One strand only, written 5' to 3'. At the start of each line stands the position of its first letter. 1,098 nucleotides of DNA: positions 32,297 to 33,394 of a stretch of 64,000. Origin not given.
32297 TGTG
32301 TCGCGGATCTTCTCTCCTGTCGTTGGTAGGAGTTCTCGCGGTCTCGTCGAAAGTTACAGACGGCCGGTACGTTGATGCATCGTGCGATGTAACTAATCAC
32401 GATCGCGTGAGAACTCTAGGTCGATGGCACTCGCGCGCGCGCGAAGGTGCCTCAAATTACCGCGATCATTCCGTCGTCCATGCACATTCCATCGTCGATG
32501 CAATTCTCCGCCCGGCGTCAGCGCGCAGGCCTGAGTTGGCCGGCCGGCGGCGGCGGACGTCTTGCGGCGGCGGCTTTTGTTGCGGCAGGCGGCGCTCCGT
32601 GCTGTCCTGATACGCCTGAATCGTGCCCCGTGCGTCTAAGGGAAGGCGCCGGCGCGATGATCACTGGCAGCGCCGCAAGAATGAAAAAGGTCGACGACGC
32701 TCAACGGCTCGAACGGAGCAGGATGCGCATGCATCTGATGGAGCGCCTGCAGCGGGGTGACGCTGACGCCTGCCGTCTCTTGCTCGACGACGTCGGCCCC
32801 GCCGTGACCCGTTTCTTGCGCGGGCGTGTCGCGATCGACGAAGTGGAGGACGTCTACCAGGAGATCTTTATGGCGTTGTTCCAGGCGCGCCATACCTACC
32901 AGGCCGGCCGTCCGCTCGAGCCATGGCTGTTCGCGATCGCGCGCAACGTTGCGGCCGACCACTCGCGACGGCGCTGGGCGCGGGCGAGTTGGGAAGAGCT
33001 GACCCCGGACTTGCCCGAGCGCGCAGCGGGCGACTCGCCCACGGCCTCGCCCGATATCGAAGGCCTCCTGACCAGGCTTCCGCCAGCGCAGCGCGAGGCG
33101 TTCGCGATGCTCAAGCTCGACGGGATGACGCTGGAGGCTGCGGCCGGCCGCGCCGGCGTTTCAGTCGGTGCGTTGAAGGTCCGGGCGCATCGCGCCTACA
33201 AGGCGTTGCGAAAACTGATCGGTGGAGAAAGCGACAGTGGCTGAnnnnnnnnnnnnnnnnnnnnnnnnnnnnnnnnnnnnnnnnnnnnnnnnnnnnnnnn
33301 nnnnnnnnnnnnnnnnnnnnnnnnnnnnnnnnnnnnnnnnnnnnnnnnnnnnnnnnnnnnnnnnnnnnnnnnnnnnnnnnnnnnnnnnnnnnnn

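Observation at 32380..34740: ECF σ / DUF1109 (NrsF-like) anti-σ module with two identical GTAACT-N16-GAAC motifs, the second apparently driving msrA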

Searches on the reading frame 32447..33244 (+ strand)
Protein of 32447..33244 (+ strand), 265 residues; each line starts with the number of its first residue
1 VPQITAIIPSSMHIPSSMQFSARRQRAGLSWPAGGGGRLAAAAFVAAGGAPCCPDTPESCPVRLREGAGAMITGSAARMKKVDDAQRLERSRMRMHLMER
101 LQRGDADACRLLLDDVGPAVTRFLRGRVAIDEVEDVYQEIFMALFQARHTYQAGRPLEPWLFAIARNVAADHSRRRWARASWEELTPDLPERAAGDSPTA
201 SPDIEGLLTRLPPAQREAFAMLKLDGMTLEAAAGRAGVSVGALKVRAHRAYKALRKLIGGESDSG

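Call 5: search_protein_families(library=pfam, proteins=[window:32447-33244:+], max_evalue=0.01)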
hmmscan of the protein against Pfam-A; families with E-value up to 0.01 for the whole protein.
window:32447-33244:+ (265 aa): 3 families
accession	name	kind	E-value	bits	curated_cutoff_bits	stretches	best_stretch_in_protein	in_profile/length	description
PF04542.20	Sigma70_r2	-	1.6e-12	47.5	24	1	115-178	4-70/71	Sigma-70 region 2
PF08281.18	Sigma70_r4_2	-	1.9e-11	43.9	25.7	1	204-254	4-54/54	Sigma-70, region 4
PF04545.22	Sigma70_r4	-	7.5e-07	29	24.1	1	208-256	2-50/50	Sigma-70, region 4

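Call 22: find_homologous_proteins(query=window:32447-33244:+, max_evalue=1e-10)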
Query window:32447-33244:+ (265 aa): 692 proteins with E <= 1e-10 among 8000 candidates; the best 120 are listed.
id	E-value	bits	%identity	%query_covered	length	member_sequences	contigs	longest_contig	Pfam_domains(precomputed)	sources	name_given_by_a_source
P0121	1.0e-152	525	96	96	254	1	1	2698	PF04545.23,PF04542.21,PF08281.19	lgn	-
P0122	2.6e-133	461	83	97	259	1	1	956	PF04545.23,PF04542.21,PF08281.19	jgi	jgi:RNA polymerase sigma-70 factor (ECF subfamily)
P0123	2.6e-123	429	82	95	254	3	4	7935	PF04545.23,PF04542.21,PF08281.19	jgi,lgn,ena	jgi:RNA polymerase sigma-70 factor (ECF subfamily)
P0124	2.0e-119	416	86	83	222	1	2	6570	PF04545.23,PF04542.21,PF08281.19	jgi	jgi:RNA polymerase sigma-70 factor (ECF subfamily)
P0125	6.0e-118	411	85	82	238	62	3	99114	PF04545.23,PF04542.21,PF08281.19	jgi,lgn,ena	-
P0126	2.4e-117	409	85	83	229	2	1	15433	PF04545.23,PF04542.21,PF08281.19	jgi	jgi:RNA polymerase sigma-70 factor (ECF subfamily)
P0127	5.7e-117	408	95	75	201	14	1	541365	PF04545.23,PF04542.21,PF08281.19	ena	-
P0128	1.9e-116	406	84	85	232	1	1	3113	PF04545.23,PF04542.21,PF08281.19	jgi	jgi:RNA polymerase sigma-70 factor (ECF subfamily)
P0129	5.5e-115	401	83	86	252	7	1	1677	PF04545.23,PF04542.21,PF08281.19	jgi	jgi:RNA polymerase sigma factor (sigma-70 family)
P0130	1.1e-114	400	79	92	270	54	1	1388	PF04545.23,PF04542.21,PF08281.19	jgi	jgi:RNA polymerase sigma-70 factor, ECF subfamily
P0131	1.4e-114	400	78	92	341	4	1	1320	PF04545.23,PF04542.21,PF08281.19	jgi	jgi:RNA polymerase sigma-70 factor, ECF subfamily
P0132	2.5e-114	399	78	92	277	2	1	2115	PF04545.23,PF04542.21,PF08281.19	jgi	jgi:RNA polymerase sigma factor (sigma-70 family)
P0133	2.8e-114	399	75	94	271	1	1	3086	PF04545.23,PF04542.21,PF08281.19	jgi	jgi:RNA polymerase sigma-70 factor, ECF subfamily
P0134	1.1e-113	397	78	91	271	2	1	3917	PF04545.23,PF04542.21,PF08281.19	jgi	jgi:RNA polymerase sigma-70 factor, ECF subfamily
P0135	2.3e-113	396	79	91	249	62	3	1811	PF04545.23,PF04542.21,PF08281.19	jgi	jgi:RNA polymerase sigma-70 factor (ECF subfamily)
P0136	1.5e-112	393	78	93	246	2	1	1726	PF04545.23,PF04542.21,PF08281.19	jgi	-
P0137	3.8e-112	392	83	82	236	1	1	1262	PF04545.23,PF04542.21,PF08281.19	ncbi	-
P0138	9.8e-112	391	83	82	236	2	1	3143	PF04545.23,PF04542.21,PF08281.19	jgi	jgi:RNA polymerase sigma-70 factor, ECF subfamily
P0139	1.3e-111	390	83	82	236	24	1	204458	PF04545.23,PF04542.21,PF08281.19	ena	-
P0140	4.0e-111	389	80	85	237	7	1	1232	PF04545.23,PF04542.21,PF08281.19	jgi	-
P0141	8.0e-111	388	80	85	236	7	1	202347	PF04545.23,PF04542.21,PF08281.19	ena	-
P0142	3.3e-110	386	82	82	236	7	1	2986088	PF04545.23,PF04542.21,PF08281.19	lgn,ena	-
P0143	3.5e-110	386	95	71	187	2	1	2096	PF04545.23,PF04542.21,PF08281.19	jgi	-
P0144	5.3e-109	382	80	86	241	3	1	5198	PF04545.23,PF04542.21,PF08281.19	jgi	jgi:RNA polymerase sigma-70 factor (ECF subfamily)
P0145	7.0e-109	381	81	84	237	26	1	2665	PF04545.23,PF04542.21,PF08281.19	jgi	jgi:RNA polymerase sigma-70 factor, ECF subfamily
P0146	3.6e-108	379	82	82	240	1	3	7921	PF04545.23,PF04542.21,PF08281.19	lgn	-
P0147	5.4e-108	379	81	83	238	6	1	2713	PF04545.23,PF04542.21,PF08281.19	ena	-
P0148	4.0e-107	376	89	74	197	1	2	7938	PF04545.23,PF04542.21,PF08281.19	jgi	-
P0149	2.1e-106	373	77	85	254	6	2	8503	PF04545.23,PF04542.21,PF08281.19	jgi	jgi:RNA polymerase sigma-70 factor (ECF subfamily)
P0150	5.3e-106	372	87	75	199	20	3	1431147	PF04545.23,PF04542.21,PF08281.19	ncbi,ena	-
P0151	1.1e-105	371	100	65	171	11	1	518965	PF04545.23,PF04542.21,PF08281.19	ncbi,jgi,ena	jgi:RNA polymerase sigma factor (sigma-70 family)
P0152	5.0e-104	366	75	85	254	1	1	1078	PF04545.23,PF04542.21,PF08281.19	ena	-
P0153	2.4e-103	363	85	74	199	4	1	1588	PF04545.23,PF04542.21,PF08281.19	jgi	-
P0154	3.0e-103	363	90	70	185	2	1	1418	PF04545.23,PF04542.21,PF08281.19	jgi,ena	-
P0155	2.2e-100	354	76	83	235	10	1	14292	PF04545.23,PF04542.21,PF08281.19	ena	-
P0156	2.2e-98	347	83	72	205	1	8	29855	PF04545.23,PF04542.21,PF08281.19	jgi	jgi:RNA polymerase sigma factor (sigma-70 family)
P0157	2.1e-97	344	87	68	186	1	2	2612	PF04545.23,PF04542.21,PF08281.19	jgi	jgi:RNA polymerase sigma factor (sigma-70 family)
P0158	6.4e-93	329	81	69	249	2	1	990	PF04545.23,PF04542.21,PF08281.19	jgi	jgi:RNA polymerase sigma factor (sigma-70 family)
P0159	5.2e-92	326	89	63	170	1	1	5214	PF04545.23,PF04542.21,PF08281.19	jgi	jgi:RNA polymerase sigma-70 factor (ECF subfamily)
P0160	2.4e-90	321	70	83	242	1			PF04545.23,PF04542.21,PF08281.19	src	-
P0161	3.3e-89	317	70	83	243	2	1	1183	PF04545.23,PF04542.21,PF08281.19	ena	-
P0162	1.0e-87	312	79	69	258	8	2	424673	PF04545.23,PF04542.21,PF08281.19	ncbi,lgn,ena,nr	ncbi:MAG TPA: sigma-70 family RNA polymerase sigma factor [Candidatus Binataceae bacterium]|nr:sigma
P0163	1.8e-87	311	77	69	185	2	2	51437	PF04545.23,PF04542.21,PF08281.19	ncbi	-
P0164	9.4e-86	306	73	73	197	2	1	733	PF04545.23,PF04542.21,PF08281.19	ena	-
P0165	1.9e-81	292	72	69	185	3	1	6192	PF04545.23,PF04542.21,PF08281.19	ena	-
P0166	2.4e-79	285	70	69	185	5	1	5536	PF04545.23,PF04542.21,PF08281.19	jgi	jgi:RNA polymerase sigma-70 factor (ECF subfamily)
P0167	3.9e-78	281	67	72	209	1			PF04545.23,PF04542.21,PF08281.19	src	-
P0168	2.2e-77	278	66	72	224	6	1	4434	PF04545.23,PF04542.21,PF08281.19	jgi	-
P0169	2.8e-77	278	72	69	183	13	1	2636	PF04545.23,PF04542.21,PF08281.19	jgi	jgi:RNA polymerase sigma factor (sigma-70 family)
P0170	1.0e-76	276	69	69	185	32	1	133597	PF04545.23,PF04542.21,PF08281.19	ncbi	-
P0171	1.2e-76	276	70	69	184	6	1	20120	PF04545.23,PF04542.21,PF08281.19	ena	-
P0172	1.5e-76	275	69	69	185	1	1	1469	PF04545.23,PF04542.21,PF08281.19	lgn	-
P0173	1.9e-76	275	65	72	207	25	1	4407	PF04545.23,PF04542.21,PF08281.19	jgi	jgi:RNA polymerase sigma-70 factor, ECF subfamily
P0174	2.8e-76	275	69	69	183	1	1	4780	PF04545.23,PF04542.21,PF08281.19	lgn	-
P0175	3.2e-76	274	68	70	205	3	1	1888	PF04542.21,PF08281.19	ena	-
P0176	3.7e-76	274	70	68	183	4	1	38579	PF04545.23,PF04542.21,PF08281.19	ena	-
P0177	4.6e-76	274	69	69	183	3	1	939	PF04545.23,PF04542.21,PF08281.19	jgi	-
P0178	5.3e-76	274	68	69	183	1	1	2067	PF04545.23,PF04542.21,PF08281.19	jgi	-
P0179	5.6e-76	274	78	61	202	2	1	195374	PF04542.21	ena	-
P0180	6.4e-76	273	70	68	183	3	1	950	PF04545.23,PF04542.21,PF08281.19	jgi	jgi:RNA polymerase sigma-70 factor (ECF subfamily)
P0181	8.0e-76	273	71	69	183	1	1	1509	PF04545.23,PF04542.21,PF08281.19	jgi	jgi:RNA polymerase sigma-70 factor (ECF subfamily)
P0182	8.6e-76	273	71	68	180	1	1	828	PF04545.23,PF04542.21,PF08281.19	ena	-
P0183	9.1e-76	273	69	68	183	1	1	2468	PF04545.23,PF04542.21,PF08281.19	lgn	-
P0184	1.0e-75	273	69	68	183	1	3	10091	PF04545.23,PF04542.21,PF08281.19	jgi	jgi:RNA polymerase sigma-70 factor, ECF subfamily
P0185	1.1e-75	273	61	78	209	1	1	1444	PF04545.23,PF04542.21,PF08281.19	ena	-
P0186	1.5e-75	272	70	69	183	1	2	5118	PF04545.23,PF04542.21,PF08281.19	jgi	jgi:RNA polymerase sigma factor (sigma-70 family)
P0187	1.8e-75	272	62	77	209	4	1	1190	PF04545.23,PF04542.21,PF08281.19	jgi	jgi:RNA polymerase sigma-70 factor, ECF subfamily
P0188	2.0e-75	272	71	62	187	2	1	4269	PF04545.23,PF04542.21,PF08281.19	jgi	jgi:RNA polymerase sigma factor (sigma-70 family)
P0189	2.2e-75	272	69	69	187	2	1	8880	PF04545.23,PF04542.21,PF08281.19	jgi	jgi:RNA polymerase sigma-70 factor, ECF subfamily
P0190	2.2e-75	272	68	69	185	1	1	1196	PF04545.23,PF04542.21,PF08281.19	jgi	jgi:RNA polymerase sigma-70 factor, ECF subfamily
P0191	2.4e-75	272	70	68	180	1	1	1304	PF04545.23,PF04542.21,PF08281.19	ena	-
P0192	2.8e-75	271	68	69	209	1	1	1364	PF04545.23,PF04542.21,PF08281.19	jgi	jgi:RNA polymerase sigma-70 factor, ECF subfamily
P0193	2.8e-75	271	67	69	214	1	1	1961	PF04545.23,PF04542.21,PF08281.19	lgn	-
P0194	2.8e-75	271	68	68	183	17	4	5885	PF04545.23,PF04542.21,PF08281.19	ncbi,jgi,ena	-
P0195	3.7e-75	271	68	69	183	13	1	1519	PF04545.23,PF04542.21,PF08281.19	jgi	jgi:RNA polymerase sigma-70 factor, ECF subfamily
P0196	4.0e-75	271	69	69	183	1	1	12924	PF04545.23,PF04542.21,PF08281.19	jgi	jgi:RNA polymerase sigma-70 factor, ECF subfamily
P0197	4.7e-75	271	68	68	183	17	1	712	PF04545.23,PF04542.21,PF08281.19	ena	-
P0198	5.1e-75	270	68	69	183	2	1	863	PF04545.23,PF04542.21,PF08281.19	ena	-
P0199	5.3e-75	270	68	69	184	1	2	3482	PF04545.23,PF04542.21,PF08281.19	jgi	jgi:RNA polymerase sigma-70 factor (ECF subfamily)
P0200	7.7e-75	270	68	69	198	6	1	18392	PF04542.21,PF08281.19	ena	-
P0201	8.3e-75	270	64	73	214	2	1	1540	PF04545.23,PF04542.21,PF08281.19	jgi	jgi:RNA polymerase sigma-70 factor (ECF subfamily)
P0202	9.2e-75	270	68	69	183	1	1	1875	PF04545.23,PF04542.21,PF08281.19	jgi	jgi:RNA polymerase sigma-70 factor, ECF subfamily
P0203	1.0e-74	269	70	69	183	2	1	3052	PF04545.23,PF04542.21,PF08281.19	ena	-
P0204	1.2e-74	269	66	69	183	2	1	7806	PF04545.23,PF04542.21,PF08281.19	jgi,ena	-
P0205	1.4e-74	269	69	68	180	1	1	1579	PF04545.23,PF04542.21,PF08281.19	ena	-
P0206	1.5e-74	269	67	68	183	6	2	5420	PF04545.23,PF04542.21,PF08281.19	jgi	jgi:RNA polymerase sigma-70 factor (ECF subfamily)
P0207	1.8e-74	269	68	68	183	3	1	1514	PF04545.23,PF04542.21,PF08281.19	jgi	jgi:RNA polymerase sigma-70 factor (ECF subfamily)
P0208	1.9e-74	269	67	68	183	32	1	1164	PF04545.23,PF04542.21,PF08281.19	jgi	jgi:RNA polymerase sigma-70 factor, ECF subfamily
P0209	2.5e-74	268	68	68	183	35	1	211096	PF04545.23,PF04542.21,PF08281.19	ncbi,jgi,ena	-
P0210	2.6e-74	268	69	69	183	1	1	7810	PF04545.23,PF04542.21,PF08281.19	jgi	jgi:RNA polymerase sigma-70 factor (ECF subfamily)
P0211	3.5e-74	268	67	69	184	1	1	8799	PF04542.21,PF08281.19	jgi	jgi:RNA polymerase sigma-70 factor (ECF subfamily)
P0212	4.8e-74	267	66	69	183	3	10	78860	PF04545.23,PF04542.21,PF08281.19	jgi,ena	jgi:RNA polymerase sigma-70 factor (ECF subfamily)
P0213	5.2e-74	267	68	68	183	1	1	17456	PF04545.23,PF04542.21,PF08281.19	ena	-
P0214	6.8e-74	267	64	74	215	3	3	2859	PF04545.23,PF04542.21,PF08281.19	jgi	jgi:RNA polymerase sigma-70 factor, ECF subfamily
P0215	7.4e-74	267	67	68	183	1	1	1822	PF04545.23,PF04542.21,PF08281.19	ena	-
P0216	1.2e-73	266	68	62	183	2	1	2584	PF04545.23,PF04542.21,PF08281.19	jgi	jgi:RNA polymerase sigma-70 factor, ECF subfamily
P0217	1.3e-73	266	72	62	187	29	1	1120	PF04545.23,PF04542.21,PF08281.19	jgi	jgi:RNA polymerase sigma-70 factor (ECF subfamily)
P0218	1.3e-73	266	70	66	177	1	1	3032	PF04545.23,PF04542.21,PF08281.19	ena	-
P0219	1.4e-73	266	69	68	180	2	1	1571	PF04545.23,PF04542.21,PF08281.19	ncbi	-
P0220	1.6e-73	266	66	69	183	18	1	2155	PF07638.18,PF04545.23,PF04542.21,PF08281.19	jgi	jgi:RNA polymerase sigma-70 factor (ECF subfamily)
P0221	1.8e-73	265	71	62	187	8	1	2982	PF04545.23,PF04542.21,PF08281.19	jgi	jgi:RNA polymerase sigma-70 factor (ECF subfamily)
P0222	1.8e-73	265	67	68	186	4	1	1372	PF04545.23,PF04542.21,PF08281.19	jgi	jgi:RNA polymerase sigma-70 factor (ECF subfamily)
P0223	1.8e-73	265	65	71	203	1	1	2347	PF04545.23,PF04542.21,PF08281.19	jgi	jgi:RNA polymerase sigma-70 factor (ECF subfamily)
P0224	1.9e-73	265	67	69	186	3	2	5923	PF04545.23,PF04542.21,PF08281.19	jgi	jgi:RNA polymerase sigma-70 factor (ECF subfamily)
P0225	2.2e-73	265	69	69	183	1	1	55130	PF04545.23,PF04542.21,PF08281.19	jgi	-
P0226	2.5e-73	265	71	62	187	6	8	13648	PF04545.23,PF04542.21,PF08281.19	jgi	jgi:RNA polymerase sigma-70 factor (ECF subfamily)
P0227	2.6e-73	265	69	60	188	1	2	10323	PF04545.23,PF04542.21,PF08281.19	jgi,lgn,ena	-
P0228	3.2e-73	265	66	69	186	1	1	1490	PF04545.23,PF04542.21,PF08281.19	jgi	jgi:RNA polymerase sigma-70 factor (ECF subfamily)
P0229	3.2e-73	265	67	69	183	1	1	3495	PF04542.21,PF08281.19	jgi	jgi:RNA polymerase sigma-70 factor (ECF subfamily)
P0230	3.6e-73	264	65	68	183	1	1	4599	PF04545.23,PF04542.21,PF08281.19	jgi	jgi:RNA polymerase sigma-70 factor, ECF subfamily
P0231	3.7e-73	264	67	69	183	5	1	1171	PF04545.23,PF04542.21,PF08281.19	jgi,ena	jgi:RNA polymerase sigma-70 factor, ECF subfamily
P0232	3.8e-73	264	66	68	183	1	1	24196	PF04545.23,PF04542.21,PF08281.19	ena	-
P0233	3.9e-73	264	70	69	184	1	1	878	PF04545.23,PF04542.21,PF08281.19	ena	-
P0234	4.8e-73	264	67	62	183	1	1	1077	PF04545.23,PF04542.21,PF08281.19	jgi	jgi:RNA polymerase sigma-70 factor (ECF subfamily)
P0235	5.5e-73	264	69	69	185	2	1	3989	PF04545.23,PF04542.21,PF08281.19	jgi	jgi:RNA polymerase sigma factor (sigma-70 family)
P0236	5.6e-73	264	66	69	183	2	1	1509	PF04542.21,PF08281.19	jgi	jgi:RNA polymerase sigma factor (sigma-70 family)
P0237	6.2e-73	264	69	69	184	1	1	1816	PF04545.23,PF04542.21,PF08281.19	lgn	-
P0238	6.5e-73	264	70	69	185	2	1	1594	PF04545.23,PF04542.21,PF08281.19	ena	-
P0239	9.1e-73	263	65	68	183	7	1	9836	PF04545.23,PF04542.21,PF08281.19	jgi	jgi:RNA polymerase sigma-70 factor, ECF subfamily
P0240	1.0e-72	263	66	68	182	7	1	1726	PF04545.23,PF04542.21,PF08281.19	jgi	-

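Call 32: find_related_loci(query=A3, collection=metagenome_contigs, flank=2500)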
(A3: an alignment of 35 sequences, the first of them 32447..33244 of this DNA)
Query A3 (265 aa) in metagenome_contigs; peptide patterns used: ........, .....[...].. (x = any residue, [..] = any of these).
456 stretches matched a pattern; 393 encode a relative of the query (tblastn E <= 1e-3); the best 80 are kept; 80 distinct loci.
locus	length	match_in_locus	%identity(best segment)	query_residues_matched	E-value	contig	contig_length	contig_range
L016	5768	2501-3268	85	4-258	4e-129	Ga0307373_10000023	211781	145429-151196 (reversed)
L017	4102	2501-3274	81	6-263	1e-129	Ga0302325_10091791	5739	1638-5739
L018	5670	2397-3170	81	6-263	5e-129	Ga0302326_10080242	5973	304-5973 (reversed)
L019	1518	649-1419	76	5-263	6e-134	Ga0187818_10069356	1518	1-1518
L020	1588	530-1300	76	5-263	5e-133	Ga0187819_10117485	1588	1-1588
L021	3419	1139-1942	75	2-263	9e-125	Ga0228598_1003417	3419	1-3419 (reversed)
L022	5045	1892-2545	83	44-261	4e-118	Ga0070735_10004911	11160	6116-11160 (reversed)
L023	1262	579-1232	83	44-261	4e-127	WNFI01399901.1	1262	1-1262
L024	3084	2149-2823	80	38-261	1e-118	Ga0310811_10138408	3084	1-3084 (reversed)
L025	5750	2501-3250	77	19-263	7e-112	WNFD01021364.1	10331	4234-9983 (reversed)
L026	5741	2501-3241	78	22-263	7e-112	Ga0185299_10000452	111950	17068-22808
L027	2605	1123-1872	77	19-263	2e-116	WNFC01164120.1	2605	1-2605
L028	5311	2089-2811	76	39-265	1e-111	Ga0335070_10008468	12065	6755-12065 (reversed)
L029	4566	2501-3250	77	19-263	8e-112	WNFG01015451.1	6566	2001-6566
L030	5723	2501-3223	76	39-265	1e-111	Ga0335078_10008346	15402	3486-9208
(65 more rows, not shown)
